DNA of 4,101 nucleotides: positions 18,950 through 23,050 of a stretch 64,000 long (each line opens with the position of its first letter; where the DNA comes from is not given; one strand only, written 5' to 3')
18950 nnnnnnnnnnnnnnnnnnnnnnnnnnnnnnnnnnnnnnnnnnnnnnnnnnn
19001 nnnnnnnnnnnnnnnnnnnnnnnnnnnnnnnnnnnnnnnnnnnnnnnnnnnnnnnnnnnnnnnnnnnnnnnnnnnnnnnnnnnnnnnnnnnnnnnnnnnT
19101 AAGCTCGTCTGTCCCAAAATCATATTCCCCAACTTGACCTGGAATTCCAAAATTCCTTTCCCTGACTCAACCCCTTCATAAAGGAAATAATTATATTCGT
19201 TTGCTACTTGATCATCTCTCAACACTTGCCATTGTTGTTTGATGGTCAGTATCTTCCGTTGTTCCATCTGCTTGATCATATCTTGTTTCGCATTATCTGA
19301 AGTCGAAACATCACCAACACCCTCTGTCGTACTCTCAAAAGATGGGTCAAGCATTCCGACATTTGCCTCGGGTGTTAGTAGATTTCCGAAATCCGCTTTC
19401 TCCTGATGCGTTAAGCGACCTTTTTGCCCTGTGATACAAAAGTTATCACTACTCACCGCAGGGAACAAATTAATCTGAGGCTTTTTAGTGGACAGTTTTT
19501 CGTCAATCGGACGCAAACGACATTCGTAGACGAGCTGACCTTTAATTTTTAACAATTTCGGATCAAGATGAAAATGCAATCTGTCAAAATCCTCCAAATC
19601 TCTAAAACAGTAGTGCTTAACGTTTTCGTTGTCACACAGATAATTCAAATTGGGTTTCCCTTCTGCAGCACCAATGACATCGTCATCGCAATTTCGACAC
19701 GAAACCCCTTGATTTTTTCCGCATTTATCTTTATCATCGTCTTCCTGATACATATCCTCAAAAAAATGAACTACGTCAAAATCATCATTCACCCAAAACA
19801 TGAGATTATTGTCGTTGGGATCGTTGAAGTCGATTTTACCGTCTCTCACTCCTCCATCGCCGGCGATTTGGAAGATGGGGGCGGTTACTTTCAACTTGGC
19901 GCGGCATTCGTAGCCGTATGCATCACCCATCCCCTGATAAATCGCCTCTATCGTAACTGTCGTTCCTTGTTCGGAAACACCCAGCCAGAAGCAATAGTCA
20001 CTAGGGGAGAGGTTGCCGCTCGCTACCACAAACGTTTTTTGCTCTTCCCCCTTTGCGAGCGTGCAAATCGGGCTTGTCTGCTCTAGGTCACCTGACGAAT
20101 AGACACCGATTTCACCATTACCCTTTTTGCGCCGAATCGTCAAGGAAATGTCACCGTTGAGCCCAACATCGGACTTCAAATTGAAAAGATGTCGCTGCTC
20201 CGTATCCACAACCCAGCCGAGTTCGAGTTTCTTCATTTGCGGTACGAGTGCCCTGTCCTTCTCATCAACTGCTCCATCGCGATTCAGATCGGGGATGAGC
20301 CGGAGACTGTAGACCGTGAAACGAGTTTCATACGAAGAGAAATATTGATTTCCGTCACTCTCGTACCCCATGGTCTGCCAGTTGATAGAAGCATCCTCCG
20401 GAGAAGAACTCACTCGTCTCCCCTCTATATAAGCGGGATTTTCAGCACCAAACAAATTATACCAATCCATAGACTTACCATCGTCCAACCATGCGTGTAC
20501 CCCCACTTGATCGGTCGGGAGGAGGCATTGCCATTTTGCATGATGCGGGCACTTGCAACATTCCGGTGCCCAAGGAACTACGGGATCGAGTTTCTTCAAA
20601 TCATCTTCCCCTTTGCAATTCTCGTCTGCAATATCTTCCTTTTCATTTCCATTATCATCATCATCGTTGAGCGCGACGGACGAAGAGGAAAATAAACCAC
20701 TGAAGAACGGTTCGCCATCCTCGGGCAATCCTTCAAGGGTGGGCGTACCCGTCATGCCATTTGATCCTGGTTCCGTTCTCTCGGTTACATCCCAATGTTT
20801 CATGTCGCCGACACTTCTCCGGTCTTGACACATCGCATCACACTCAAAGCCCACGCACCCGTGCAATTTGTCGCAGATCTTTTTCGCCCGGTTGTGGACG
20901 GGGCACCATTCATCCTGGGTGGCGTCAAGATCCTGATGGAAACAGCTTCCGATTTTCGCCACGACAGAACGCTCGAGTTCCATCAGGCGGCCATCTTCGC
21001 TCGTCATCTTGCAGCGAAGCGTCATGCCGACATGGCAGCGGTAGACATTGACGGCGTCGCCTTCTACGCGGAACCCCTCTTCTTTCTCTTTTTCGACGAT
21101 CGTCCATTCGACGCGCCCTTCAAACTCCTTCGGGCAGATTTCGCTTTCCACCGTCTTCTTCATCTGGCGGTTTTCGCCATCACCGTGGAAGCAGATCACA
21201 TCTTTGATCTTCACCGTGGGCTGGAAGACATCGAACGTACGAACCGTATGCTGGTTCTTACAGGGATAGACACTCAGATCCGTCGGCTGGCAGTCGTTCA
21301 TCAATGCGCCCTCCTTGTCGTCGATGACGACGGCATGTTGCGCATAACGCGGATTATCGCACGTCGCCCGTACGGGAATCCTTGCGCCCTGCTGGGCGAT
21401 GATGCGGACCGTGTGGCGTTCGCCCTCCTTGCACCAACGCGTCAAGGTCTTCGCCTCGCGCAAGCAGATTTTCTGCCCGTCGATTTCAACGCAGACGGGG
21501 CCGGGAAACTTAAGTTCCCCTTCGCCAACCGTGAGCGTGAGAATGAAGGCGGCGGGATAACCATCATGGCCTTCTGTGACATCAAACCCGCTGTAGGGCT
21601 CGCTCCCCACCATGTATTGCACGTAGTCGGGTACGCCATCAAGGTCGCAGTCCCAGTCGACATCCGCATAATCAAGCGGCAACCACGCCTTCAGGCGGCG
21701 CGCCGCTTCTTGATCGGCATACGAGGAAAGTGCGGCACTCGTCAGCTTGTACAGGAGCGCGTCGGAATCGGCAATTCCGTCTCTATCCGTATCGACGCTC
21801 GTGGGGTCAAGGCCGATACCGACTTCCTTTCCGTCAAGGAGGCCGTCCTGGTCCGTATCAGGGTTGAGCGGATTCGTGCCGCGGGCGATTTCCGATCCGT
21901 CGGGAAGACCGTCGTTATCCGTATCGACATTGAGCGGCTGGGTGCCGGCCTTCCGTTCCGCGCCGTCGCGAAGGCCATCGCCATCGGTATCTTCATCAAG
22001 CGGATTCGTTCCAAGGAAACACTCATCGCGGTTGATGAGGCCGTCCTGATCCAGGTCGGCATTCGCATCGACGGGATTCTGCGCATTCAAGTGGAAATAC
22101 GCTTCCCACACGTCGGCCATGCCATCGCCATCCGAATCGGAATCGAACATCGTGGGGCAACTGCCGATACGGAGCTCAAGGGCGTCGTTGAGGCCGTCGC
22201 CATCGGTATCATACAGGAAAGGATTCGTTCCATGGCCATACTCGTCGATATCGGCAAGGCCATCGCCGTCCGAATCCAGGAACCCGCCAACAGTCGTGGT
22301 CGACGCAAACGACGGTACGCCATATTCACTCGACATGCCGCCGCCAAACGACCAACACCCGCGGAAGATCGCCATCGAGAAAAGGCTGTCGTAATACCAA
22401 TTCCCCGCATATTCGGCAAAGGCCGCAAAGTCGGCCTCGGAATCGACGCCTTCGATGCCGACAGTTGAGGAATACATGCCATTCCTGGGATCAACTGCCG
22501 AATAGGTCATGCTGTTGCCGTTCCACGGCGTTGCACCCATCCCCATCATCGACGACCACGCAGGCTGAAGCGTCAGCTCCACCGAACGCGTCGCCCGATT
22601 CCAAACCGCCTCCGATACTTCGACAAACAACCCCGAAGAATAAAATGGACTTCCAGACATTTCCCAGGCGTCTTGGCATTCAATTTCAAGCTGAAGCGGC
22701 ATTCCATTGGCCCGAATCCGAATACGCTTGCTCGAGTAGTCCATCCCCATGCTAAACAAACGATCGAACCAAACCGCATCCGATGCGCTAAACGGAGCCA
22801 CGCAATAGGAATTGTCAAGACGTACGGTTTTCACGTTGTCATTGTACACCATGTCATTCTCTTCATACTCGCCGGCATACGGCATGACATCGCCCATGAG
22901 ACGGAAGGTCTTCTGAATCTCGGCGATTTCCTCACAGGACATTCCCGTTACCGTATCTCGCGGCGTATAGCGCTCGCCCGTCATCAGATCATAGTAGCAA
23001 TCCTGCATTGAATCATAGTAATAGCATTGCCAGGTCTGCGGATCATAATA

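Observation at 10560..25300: Low-GC ~14.7 kb island organised like a polymorphic-toxin / tandem-immunity / orphan-tip locus, with no recognisable dedicated secretion-system marker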

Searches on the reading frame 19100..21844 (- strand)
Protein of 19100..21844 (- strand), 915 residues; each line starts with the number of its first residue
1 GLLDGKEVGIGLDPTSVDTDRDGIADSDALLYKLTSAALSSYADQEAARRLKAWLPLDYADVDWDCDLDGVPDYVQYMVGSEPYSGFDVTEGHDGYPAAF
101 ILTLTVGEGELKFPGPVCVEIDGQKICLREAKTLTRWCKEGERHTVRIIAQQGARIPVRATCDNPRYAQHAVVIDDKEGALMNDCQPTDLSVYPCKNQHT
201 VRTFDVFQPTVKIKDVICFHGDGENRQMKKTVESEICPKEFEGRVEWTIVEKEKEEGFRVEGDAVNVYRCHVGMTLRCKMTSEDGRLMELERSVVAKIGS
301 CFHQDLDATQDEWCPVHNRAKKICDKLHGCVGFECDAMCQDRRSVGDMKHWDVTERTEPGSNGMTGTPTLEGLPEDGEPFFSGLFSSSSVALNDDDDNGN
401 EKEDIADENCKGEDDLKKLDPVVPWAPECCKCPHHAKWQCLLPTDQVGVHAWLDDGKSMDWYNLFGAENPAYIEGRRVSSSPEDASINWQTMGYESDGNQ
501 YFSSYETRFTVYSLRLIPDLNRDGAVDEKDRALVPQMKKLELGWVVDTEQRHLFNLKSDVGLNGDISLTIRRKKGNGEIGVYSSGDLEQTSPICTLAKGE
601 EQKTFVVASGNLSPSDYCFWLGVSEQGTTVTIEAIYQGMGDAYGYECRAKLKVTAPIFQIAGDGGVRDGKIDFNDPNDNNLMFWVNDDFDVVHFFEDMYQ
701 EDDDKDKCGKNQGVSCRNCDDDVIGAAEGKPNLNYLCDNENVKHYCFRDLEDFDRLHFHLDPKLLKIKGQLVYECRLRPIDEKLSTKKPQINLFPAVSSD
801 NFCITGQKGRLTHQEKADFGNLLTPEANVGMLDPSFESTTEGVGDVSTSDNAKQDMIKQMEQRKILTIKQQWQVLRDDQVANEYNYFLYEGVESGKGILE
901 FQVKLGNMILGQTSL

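Call 57: search_solved_structures(query=window:19100-21844:-, max_evalue=1, show_alignments=2)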
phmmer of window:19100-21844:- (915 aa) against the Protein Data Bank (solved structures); distinct sequences matched with E-value up to 1: 0.

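Call 59: search_protein_families(library=pfam, proteins=[window:19100-21844:-], max_evalue=1)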
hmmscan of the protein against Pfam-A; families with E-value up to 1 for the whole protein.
window:19100-21844:- (915 aa): 0 families

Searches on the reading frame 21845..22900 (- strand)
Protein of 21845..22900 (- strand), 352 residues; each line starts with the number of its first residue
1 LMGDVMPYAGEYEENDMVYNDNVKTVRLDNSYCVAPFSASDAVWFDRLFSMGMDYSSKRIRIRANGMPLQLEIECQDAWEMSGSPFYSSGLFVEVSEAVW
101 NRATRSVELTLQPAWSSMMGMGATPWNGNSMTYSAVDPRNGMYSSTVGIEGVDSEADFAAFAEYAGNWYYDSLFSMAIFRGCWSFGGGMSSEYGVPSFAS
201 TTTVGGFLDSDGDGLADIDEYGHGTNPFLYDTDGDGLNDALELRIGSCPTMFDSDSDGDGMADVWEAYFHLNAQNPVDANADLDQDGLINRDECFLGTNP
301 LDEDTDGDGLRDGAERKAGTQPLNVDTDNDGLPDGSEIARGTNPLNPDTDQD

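Call 59: search_protein_families(library=pfam, proteins=[window:21845-22900:-], max_evalue=1)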
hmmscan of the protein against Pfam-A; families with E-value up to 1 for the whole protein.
window:21845-22900:- (352 aa): 1 family
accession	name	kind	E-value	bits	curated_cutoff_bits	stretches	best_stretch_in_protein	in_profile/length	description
PF18884.5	TSP3_bac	-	3.4e-30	103.9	25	6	326-347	1-22/22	Bacterial TSP3 repeat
